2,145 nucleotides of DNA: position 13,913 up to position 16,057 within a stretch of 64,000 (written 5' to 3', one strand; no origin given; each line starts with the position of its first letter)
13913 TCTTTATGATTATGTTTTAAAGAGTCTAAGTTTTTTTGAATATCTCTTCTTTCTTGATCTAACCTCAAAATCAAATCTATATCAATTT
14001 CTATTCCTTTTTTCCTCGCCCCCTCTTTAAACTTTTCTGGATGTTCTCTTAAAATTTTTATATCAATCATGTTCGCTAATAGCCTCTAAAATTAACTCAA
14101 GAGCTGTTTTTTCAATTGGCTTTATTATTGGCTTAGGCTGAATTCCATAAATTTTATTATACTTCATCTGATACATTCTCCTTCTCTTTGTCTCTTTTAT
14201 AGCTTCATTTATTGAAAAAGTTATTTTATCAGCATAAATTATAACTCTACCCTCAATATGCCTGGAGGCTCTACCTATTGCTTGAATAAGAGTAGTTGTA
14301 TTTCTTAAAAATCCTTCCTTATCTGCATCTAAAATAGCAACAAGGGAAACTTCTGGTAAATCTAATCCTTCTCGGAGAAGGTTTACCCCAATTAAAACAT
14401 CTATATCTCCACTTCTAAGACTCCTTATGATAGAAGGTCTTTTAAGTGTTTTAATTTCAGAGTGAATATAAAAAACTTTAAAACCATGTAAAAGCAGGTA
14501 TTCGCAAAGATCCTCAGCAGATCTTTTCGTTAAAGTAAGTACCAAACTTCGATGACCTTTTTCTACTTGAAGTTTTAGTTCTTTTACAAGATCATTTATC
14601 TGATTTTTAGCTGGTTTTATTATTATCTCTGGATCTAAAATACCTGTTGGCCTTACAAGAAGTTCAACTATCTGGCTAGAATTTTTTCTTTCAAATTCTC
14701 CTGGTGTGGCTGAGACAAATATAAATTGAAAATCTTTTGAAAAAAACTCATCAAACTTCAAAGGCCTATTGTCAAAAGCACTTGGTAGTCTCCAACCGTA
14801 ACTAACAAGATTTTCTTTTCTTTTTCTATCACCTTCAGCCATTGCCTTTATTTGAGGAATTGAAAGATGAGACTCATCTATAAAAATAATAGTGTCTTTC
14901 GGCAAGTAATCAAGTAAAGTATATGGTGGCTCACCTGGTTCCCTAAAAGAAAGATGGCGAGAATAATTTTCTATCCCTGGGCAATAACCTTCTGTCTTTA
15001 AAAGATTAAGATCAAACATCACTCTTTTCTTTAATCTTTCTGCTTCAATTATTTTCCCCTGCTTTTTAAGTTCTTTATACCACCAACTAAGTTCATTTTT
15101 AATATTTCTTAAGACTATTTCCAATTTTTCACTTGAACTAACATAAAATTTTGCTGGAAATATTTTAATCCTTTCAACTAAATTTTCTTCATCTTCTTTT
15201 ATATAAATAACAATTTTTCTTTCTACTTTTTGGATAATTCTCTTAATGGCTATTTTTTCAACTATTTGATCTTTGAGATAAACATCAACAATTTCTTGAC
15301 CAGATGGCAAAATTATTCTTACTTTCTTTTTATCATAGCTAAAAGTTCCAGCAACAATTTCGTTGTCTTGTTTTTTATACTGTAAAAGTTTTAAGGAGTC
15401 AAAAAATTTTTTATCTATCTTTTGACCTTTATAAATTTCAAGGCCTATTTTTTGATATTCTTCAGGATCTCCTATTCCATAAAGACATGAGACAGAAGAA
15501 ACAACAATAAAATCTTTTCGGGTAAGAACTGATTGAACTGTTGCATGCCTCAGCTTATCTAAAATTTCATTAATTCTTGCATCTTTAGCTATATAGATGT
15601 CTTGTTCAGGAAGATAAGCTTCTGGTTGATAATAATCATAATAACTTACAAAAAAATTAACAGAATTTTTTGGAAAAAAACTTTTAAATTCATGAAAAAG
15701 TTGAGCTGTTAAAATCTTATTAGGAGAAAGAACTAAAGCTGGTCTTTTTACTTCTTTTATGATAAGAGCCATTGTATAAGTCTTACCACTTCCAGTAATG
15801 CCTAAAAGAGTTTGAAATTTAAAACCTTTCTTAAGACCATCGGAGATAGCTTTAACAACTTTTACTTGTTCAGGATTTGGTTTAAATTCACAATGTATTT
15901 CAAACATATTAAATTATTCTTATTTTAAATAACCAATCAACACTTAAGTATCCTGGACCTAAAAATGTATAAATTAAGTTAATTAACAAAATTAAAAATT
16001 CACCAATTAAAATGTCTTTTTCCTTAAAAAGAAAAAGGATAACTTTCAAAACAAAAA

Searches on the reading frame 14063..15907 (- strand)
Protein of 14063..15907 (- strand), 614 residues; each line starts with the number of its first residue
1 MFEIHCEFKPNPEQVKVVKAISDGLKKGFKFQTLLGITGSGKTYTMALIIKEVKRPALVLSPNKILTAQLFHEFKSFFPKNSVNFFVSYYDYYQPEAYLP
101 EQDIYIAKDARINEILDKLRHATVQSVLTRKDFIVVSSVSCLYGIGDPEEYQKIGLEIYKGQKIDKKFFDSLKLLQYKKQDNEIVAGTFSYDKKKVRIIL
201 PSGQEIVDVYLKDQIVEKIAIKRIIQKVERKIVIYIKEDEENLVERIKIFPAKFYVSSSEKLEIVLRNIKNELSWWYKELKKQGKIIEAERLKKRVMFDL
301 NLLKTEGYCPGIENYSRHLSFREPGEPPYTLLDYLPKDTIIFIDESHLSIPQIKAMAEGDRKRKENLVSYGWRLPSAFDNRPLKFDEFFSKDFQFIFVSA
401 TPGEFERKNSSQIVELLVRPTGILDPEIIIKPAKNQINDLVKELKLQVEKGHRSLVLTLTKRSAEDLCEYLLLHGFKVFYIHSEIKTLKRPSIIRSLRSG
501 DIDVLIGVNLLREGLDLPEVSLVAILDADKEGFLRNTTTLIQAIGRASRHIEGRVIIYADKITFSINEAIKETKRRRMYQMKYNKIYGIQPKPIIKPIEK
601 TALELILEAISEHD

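Call 42: search_protein_families(library=pfam, proteins=[window:14063-15907:-], max_evalue=0.00001)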
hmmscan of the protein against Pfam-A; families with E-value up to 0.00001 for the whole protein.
window:14063-15907:- (614 aa): 4 families
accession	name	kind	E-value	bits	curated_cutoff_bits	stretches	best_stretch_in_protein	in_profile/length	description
PF00271.37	Helicase_C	-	5.3e-21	75.4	23.5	1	438-550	4-109/110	Helicase conserved C-terminal domain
PF12344.14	UvrB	-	7e-16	58.2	27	1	558-598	2-42/43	Ultra-violet resistance protein B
PF04851.21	ResIII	-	1.2e-12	48.5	22.5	1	8-116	2-114/164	Type III restriction enzyme, res subunit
PF00270.35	DEAD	-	1.7e-07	31.5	26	1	14-136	4-123/167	DEAD/DEAH box helicase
